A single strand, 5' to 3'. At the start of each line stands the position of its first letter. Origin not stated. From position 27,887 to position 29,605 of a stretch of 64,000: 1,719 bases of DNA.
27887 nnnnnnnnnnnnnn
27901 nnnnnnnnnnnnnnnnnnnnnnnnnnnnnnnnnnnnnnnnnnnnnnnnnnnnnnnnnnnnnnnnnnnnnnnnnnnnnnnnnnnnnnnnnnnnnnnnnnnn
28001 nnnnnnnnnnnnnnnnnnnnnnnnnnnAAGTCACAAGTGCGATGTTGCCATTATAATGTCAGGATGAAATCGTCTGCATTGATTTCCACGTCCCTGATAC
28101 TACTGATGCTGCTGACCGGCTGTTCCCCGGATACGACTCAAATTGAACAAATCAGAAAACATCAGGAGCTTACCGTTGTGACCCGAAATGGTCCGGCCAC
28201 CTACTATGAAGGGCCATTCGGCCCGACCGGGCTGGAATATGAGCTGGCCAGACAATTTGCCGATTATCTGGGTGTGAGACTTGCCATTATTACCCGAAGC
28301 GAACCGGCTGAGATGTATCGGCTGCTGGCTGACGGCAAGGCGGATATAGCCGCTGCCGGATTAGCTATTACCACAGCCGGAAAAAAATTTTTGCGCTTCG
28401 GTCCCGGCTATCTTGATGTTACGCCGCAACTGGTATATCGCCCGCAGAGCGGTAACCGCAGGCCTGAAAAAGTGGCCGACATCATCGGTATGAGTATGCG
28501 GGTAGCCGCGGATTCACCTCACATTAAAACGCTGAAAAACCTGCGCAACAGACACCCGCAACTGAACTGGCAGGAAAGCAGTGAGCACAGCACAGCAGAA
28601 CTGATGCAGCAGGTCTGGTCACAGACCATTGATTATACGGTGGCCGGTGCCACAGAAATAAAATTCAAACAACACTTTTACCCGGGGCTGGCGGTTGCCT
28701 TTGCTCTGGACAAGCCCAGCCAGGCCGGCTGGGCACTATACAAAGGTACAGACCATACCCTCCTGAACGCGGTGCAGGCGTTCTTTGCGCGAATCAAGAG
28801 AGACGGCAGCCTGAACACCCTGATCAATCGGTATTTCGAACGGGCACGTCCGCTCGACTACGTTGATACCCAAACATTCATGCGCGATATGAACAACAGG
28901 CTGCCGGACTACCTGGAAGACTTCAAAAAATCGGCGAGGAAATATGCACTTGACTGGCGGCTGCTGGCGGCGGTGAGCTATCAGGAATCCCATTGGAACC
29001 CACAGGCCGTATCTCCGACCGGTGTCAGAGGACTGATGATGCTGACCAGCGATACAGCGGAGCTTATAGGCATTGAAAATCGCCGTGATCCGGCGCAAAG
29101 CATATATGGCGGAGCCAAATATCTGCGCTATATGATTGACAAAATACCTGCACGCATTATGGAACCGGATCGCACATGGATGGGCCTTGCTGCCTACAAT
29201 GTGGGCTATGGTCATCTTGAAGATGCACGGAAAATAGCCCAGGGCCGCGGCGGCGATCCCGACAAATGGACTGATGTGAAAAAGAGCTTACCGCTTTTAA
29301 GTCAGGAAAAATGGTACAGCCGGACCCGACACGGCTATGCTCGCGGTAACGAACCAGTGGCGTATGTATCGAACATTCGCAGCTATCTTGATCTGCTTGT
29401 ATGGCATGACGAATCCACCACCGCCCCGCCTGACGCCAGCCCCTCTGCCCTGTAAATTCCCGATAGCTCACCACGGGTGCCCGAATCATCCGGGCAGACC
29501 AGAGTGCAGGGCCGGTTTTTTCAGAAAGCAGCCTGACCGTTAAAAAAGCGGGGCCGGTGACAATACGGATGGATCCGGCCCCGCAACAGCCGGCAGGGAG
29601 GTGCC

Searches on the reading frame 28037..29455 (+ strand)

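Call 102: search_protein_families(library=pfam, proteins=[window:28037-29455:+], max_evalue=0.0001)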
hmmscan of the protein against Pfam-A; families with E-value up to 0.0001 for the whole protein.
window:28037-29455:+ (472 aa): 2 families
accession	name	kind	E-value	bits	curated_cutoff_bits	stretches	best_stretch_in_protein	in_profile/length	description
PF01464.25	SLT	-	2.9e-24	85.3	21.3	1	296-404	3-111/117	Transglycosylase SLT domain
PF00497.25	SBP_bac_3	-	1.8e-17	63.8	26.4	1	45-268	1-131/132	Bacterial extracellular solute-binding proteins, family 3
